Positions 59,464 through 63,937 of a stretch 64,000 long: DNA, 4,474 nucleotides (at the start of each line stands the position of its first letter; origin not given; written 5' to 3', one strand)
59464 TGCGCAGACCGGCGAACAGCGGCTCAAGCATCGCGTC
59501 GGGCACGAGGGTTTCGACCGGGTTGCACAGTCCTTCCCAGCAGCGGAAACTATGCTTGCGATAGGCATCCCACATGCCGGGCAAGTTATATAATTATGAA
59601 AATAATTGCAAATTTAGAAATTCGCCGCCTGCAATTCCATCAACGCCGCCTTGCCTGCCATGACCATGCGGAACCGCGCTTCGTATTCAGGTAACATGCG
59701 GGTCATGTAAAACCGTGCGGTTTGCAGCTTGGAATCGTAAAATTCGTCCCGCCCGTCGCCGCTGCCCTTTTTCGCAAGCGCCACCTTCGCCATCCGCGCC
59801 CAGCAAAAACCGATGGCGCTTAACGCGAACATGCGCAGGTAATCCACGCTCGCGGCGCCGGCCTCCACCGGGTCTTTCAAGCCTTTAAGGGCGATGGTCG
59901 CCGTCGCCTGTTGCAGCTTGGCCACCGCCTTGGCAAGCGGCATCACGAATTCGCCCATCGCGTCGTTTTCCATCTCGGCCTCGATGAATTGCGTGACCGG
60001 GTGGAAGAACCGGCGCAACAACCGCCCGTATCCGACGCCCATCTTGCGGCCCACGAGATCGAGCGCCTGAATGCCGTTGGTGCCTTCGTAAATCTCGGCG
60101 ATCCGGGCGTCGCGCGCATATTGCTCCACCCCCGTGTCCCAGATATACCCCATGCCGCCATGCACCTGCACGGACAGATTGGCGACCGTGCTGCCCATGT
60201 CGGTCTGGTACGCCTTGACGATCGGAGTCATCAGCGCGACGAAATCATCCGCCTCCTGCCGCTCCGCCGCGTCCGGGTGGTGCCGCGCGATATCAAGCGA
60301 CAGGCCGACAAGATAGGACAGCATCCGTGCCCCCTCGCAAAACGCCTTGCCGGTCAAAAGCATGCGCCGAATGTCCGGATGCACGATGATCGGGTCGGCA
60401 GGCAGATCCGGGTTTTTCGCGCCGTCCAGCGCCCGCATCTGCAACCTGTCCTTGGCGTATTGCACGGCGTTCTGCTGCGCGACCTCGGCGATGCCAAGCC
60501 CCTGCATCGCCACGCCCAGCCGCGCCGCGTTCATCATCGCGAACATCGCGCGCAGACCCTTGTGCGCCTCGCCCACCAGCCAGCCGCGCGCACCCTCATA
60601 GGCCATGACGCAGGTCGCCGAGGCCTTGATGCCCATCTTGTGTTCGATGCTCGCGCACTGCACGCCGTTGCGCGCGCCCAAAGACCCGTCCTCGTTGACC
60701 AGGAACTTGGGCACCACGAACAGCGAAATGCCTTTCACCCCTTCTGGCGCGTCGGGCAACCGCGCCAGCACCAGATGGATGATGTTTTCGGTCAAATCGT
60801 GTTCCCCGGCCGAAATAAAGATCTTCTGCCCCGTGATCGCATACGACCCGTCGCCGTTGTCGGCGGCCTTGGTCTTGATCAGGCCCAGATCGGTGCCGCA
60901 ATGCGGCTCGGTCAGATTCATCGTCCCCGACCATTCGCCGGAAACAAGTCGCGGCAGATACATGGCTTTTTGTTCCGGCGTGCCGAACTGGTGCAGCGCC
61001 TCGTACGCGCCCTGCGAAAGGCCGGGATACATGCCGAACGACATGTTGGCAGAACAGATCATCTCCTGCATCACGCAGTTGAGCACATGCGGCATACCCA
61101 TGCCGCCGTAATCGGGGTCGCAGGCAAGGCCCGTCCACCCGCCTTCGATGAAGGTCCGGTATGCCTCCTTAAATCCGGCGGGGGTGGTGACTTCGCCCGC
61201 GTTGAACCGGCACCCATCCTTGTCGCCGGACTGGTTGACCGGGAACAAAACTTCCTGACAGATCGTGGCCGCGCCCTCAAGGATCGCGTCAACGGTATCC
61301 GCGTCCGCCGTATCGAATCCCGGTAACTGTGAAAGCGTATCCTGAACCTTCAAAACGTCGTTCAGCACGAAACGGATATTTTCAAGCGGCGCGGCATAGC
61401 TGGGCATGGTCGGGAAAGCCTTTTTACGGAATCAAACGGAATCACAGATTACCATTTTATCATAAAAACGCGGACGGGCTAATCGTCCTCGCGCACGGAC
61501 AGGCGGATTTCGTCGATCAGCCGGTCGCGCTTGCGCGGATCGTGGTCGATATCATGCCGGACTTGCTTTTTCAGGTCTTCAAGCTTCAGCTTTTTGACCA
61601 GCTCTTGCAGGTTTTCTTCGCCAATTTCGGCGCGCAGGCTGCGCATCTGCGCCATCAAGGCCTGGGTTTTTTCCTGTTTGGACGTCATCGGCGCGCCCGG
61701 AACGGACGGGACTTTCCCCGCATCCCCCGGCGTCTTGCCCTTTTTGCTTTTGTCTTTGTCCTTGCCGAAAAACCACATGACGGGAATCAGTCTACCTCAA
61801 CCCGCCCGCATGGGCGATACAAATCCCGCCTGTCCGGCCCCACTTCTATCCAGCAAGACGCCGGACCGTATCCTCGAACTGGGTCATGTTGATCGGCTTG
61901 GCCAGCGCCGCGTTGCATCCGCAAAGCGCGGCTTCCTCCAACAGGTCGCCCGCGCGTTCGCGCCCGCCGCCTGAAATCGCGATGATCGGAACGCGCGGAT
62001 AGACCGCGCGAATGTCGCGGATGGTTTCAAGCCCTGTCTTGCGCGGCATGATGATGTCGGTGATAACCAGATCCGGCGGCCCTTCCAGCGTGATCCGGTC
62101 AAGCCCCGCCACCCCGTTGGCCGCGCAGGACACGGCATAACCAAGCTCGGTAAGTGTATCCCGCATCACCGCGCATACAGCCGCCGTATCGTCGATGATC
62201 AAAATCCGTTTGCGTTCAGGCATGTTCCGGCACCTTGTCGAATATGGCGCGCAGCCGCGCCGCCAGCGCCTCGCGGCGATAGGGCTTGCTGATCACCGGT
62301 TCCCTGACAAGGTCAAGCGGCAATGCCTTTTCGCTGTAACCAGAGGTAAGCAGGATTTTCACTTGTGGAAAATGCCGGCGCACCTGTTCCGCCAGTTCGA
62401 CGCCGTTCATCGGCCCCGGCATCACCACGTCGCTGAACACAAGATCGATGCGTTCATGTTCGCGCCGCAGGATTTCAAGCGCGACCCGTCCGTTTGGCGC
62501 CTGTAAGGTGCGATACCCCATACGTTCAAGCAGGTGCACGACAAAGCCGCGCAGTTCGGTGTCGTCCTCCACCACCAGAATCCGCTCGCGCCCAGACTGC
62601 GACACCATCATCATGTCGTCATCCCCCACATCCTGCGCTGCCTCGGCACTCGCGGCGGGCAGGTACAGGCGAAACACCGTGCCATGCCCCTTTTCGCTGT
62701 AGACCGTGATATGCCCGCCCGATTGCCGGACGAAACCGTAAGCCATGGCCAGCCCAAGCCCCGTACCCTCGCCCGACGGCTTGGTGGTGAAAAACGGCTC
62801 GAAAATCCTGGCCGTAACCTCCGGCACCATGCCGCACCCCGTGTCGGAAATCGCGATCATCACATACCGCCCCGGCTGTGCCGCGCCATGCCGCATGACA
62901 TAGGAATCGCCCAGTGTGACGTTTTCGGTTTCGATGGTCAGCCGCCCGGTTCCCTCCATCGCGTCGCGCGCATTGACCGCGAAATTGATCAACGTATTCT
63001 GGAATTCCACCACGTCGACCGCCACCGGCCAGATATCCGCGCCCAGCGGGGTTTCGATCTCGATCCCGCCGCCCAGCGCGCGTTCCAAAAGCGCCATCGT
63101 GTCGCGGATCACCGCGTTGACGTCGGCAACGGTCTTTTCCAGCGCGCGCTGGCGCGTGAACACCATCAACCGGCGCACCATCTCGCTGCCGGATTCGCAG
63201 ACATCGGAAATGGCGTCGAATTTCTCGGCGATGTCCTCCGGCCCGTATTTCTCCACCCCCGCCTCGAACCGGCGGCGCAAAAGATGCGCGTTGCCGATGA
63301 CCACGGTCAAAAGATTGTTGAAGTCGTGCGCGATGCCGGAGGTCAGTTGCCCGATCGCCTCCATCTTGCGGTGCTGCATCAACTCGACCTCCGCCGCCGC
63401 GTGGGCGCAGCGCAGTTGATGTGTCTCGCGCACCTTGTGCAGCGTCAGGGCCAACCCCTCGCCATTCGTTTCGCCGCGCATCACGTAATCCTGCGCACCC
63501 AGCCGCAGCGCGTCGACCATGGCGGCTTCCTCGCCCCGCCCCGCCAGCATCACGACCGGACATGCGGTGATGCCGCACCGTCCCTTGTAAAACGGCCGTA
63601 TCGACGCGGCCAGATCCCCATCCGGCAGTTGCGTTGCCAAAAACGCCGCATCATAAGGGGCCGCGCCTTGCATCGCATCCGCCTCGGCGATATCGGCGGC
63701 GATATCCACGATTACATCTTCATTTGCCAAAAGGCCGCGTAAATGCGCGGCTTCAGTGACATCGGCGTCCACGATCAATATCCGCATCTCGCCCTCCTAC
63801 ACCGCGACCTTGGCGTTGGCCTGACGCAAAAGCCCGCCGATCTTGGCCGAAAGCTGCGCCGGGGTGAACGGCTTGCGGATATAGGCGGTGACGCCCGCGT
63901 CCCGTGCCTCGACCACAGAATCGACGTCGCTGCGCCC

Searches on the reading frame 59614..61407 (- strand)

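Call 90: search_protein_families(library=pfam, proteins=[window:59614-61407:-], max_evalue=0.00001)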
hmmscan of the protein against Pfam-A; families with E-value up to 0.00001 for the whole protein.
window:59614-61407:- (597 aa): 5 families
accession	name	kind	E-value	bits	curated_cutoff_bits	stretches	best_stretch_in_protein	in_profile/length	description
PF12806.12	Acyl-CoA_dh_C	-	9.2e-34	116.7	30.3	1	467-593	1-124/124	Acetyl-CoA dehydrogenase C-terminal like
PF00441.29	Acyl-CoA_dh_1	-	1.5e-21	77.6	22.4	1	283-451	2-145/150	Acyl-CoA dehydrogenase, C-terminal domain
PF02771.21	Acyl-CoA_dh_N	-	2.1e-16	60.7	22.9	1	42-158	7-113/113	Acyl-CoA dehydrogenase, N-terminal domain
PF02770.24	Acyl-CoA_dh_M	-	5.1e-12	46.2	33.3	1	163-270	2-94/97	Acyl-CoA dehydrogenase, middle domain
PF08028.16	Acyl-CoA_dh_2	-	8.9e-06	26.5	22.7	0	380-444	69-133/134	Acyl-CoA dehydrogenase, C-terminal domain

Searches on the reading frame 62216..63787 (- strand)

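Call 90: search_protein_families(library=pfam, proteins=[window:62216-63787:-], max_evalue=0.00001)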
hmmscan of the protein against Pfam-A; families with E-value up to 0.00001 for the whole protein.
window:62216-63787:- (523 aa): 3 families
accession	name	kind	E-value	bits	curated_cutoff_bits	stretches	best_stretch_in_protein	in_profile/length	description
PF00072.30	Response_reg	-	5.2e-27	94.7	30.2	2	403-512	1-110/111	Response regulator receiver domain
PF02518.31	HATPase_c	-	7.4e-20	71.9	26.4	1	260-379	4-110/111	Histidine kinase-, DNA gyrase B-, and HSP90-like ATPase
PF00512.31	HisKA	-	8.6e-08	32.6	26.9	1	146-214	3-64/66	His Kinase A (phospho-acceptor) domain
